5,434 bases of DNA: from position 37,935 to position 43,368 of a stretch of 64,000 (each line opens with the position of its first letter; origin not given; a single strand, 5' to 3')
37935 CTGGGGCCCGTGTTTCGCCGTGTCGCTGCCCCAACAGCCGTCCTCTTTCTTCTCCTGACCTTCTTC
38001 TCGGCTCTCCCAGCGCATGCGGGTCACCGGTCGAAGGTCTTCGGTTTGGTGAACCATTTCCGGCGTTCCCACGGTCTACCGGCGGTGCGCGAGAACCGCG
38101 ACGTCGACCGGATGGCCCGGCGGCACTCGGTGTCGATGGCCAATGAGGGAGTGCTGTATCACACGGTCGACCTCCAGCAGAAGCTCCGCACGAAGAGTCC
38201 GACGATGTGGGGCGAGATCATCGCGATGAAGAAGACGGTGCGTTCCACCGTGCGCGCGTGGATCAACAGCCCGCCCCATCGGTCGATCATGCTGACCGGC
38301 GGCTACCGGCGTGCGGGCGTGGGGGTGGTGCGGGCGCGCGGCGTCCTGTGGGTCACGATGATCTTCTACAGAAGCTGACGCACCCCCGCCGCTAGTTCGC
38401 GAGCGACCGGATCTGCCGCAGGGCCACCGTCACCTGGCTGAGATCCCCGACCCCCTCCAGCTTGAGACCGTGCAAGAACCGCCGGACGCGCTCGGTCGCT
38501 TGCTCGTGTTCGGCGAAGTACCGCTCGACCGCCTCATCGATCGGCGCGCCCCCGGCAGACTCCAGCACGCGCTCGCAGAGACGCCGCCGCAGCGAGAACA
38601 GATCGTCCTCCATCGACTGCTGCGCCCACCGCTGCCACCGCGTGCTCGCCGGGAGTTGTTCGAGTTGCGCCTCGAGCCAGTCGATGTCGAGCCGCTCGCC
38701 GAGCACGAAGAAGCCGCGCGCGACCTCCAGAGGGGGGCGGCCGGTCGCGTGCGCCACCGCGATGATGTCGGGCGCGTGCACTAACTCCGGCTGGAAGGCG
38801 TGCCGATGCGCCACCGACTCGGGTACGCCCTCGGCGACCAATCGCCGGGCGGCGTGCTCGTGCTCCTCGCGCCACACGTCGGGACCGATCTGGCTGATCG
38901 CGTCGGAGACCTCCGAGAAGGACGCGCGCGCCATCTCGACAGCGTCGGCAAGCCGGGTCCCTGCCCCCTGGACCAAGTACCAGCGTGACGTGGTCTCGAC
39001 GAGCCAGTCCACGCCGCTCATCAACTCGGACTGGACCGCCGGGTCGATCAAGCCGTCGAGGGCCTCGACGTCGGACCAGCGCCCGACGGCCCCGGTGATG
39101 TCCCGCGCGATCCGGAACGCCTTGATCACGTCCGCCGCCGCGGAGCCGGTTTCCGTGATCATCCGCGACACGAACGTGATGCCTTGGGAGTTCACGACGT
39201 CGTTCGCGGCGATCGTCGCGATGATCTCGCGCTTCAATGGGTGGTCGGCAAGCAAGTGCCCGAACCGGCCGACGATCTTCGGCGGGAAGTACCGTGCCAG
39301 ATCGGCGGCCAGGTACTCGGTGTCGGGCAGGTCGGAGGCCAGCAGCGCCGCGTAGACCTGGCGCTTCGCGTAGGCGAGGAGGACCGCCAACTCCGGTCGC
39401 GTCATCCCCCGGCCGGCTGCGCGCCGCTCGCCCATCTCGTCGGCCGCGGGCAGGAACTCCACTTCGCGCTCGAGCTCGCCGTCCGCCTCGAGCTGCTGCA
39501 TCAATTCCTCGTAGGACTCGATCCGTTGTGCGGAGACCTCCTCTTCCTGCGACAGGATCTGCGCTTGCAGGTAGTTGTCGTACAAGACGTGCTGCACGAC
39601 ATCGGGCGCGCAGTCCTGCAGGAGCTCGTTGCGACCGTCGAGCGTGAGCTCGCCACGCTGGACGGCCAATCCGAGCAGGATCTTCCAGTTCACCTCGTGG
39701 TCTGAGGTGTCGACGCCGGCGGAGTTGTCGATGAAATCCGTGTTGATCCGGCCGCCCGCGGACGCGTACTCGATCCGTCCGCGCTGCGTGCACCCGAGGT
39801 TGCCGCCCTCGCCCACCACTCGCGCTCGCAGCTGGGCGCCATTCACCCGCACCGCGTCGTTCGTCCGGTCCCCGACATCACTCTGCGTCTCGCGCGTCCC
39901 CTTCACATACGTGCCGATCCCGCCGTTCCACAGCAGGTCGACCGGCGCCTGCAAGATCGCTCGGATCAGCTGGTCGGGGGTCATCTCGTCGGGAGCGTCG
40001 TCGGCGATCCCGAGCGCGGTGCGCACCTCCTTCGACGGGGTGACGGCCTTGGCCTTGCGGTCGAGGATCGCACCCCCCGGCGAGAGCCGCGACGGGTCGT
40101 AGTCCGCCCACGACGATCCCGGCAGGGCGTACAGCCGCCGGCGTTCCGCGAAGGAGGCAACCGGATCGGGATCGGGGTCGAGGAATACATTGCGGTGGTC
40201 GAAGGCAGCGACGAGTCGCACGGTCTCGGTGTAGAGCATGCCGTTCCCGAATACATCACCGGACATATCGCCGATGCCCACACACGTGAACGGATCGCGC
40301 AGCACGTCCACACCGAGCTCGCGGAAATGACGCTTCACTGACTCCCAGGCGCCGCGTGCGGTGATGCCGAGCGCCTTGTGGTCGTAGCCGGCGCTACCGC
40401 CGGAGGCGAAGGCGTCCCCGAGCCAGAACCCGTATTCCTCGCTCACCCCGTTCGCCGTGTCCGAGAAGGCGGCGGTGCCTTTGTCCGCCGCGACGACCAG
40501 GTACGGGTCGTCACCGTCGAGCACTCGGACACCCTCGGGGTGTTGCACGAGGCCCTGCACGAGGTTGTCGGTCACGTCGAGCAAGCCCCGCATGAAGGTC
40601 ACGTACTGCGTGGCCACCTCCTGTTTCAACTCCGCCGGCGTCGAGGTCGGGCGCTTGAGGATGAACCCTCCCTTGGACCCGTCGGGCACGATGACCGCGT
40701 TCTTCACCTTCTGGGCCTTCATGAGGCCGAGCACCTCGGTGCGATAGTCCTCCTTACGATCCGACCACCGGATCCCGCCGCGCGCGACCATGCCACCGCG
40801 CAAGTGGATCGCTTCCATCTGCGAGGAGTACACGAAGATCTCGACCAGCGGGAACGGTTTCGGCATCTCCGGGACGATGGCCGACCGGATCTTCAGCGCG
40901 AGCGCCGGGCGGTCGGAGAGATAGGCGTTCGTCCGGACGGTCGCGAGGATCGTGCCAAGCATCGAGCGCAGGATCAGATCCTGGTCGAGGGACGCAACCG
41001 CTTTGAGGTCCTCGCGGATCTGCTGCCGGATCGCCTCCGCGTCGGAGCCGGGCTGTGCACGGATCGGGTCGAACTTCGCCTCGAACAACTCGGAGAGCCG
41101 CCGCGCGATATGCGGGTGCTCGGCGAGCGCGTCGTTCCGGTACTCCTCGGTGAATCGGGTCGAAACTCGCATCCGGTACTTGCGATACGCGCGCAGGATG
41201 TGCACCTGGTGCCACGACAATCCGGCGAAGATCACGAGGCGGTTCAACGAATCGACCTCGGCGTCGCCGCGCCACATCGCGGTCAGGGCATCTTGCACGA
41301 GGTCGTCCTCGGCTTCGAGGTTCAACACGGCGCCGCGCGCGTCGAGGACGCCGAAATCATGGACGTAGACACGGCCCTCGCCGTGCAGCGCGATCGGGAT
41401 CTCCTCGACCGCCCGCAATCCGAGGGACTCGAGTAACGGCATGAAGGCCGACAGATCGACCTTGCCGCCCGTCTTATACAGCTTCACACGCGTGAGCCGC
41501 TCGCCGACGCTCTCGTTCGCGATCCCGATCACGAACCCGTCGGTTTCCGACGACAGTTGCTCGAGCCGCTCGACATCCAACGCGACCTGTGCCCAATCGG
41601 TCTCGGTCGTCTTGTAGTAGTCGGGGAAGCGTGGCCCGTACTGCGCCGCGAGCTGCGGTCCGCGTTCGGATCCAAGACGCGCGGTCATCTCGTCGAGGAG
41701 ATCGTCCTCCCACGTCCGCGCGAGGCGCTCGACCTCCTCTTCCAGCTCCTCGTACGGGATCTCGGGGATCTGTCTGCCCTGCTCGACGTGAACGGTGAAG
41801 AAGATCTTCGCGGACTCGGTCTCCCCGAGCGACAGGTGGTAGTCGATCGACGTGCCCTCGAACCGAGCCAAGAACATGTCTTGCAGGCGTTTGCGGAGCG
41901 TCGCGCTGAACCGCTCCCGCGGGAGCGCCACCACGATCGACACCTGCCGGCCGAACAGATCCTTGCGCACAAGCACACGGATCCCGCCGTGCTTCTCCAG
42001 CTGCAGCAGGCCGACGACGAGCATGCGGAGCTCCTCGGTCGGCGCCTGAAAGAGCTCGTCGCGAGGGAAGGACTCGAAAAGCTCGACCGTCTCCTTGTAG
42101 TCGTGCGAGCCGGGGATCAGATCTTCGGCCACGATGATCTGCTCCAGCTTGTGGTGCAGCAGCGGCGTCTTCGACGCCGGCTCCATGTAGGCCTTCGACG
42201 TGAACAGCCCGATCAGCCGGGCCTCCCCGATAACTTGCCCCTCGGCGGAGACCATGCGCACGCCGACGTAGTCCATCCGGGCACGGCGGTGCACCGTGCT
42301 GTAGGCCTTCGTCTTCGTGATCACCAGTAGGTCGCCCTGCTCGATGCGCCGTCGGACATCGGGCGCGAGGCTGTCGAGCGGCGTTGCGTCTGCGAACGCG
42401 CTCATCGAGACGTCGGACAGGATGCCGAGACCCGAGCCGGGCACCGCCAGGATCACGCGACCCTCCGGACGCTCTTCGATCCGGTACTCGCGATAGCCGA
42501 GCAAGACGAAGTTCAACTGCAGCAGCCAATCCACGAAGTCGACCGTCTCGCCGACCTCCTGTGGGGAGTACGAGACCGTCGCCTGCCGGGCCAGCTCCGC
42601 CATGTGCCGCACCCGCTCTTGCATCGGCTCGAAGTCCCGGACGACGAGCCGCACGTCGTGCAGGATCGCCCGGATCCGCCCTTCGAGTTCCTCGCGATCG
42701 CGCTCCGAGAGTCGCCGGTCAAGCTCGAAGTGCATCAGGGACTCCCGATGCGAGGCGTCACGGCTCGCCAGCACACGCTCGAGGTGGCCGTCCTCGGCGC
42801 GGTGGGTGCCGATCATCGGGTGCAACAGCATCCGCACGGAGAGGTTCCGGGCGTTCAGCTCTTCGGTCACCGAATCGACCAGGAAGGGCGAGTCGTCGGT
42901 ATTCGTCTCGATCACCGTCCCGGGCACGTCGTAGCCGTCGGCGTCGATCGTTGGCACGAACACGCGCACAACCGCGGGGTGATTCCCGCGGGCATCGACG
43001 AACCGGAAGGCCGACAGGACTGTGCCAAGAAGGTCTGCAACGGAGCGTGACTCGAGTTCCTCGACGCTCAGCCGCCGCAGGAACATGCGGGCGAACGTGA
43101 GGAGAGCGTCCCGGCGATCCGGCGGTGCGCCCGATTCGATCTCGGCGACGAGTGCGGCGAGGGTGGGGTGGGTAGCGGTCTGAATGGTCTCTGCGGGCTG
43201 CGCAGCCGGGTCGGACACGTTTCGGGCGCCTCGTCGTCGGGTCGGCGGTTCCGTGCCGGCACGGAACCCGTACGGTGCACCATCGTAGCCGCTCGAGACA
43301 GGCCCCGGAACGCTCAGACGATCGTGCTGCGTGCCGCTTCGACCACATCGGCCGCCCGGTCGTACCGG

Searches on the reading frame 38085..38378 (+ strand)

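Call 18: search_protein_families(library=pfam, proteins=[window:38085-38378:+], max_evalue=0.001)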
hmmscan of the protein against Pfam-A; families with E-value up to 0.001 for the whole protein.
window:38085-38378:+ (97 aa): 1 family
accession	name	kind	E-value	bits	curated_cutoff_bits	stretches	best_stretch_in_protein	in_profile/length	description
PF00188.32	CAP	-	5.6e-08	34.1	21.1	1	4-87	19-108/117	Cysteine-rich secretory protein family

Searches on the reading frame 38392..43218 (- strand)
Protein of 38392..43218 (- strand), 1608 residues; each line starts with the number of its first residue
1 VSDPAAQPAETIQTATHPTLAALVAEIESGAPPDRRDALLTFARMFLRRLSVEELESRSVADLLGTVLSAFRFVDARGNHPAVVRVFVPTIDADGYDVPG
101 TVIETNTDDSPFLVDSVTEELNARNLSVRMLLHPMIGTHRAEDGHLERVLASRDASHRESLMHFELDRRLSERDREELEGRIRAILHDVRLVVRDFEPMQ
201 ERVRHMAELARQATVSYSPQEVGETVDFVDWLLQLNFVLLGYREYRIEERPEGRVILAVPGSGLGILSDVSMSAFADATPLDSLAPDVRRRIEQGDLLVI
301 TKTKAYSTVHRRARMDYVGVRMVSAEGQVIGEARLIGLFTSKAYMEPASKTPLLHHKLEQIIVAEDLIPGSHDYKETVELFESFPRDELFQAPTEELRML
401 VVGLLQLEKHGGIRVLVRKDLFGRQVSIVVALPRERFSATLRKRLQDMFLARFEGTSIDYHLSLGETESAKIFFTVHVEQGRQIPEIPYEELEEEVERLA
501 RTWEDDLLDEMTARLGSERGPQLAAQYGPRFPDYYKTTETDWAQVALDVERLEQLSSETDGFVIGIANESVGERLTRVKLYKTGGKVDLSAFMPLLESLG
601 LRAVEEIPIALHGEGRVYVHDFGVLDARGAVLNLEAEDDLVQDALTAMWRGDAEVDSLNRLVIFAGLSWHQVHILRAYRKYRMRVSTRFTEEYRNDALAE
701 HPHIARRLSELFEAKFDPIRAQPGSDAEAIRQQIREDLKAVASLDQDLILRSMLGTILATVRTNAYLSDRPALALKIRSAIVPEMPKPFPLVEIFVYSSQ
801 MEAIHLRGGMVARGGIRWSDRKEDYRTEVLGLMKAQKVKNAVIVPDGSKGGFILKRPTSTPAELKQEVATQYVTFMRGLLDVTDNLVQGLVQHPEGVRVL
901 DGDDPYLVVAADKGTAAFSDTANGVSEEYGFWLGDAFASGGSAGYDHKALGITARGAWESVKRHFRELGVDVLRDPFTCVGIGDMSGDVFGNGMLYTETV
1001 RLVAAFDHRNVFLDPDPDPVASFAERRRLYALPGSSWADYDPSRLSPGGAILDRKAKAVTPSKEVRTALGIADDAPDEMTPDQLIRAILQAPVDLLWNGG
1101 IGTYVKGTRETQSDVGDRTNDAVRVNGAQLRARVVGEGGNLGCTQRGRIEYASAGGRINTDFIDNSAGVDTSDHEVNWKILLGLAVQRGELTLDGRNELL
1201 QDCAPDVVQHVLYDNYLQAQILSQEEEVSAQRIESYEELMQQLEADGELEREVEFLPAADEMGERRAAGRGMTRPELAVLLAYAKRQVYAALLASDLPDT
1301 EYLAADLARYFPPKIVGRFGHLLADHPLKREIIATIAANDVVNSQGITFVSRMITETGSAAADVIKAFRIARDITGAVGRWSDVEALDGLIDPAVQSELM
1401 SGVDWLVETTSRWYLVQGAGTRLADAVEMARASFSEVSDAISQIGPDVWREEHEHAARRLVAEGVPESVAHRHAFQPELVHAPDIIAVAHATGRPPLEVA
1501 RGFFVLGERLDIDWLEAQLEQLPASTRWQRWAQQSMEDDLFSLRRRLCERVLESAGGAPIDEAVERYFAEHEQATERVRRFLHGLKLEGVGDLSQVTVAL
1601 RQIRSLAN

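Call 18: search_protein_families(library=pfam, proteins=[window:38392-43218:-], max_evalue=0.001)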
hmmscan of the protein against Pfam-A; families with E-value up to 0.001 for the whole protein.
window:38392-43218:- (1608 aa): 7 families
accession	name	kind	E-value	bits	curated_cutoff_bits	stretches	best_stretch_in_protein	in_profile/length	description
PF05088.18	Bac_GDH_CD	-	2.5e-232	772.2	22.8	1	733-1224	1-496/497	Bacterial NAD-glutamate dehydrogenase, catalytic domain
PF21074.2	GDH_C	-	4.9e-96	322.3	26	1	1269-1604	1-338/339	Glutamate dehydrogenase, C-terminal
PF21075.3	GDH_ACT1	-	4.9e-36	124.1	23.7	1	42-181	1-143/144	Glutamate dehydrogenase, ACT1 domain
PF21078.2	GDH_HM3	-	4.3e-23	81.6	24.6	1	653-718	1-66/66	Glutamate dehydrogenase, helical motif 3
PF21076.3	GDH_ACT2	-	2e-20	73.6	22.8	1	414-504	1-90/90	Glutamate dehydrogenase, ACT2 domain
PF21073.2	GDH_HM1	-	8e-15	54.9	21.2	1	352-409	2-59/60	Glutamate dehydrogenase, helical motif 1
PF21077.3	GDH_ACT3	-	2.2e-11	43.8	22.2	1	573-634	14-77/80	Glutamate dehydrogenase, ACT3 domain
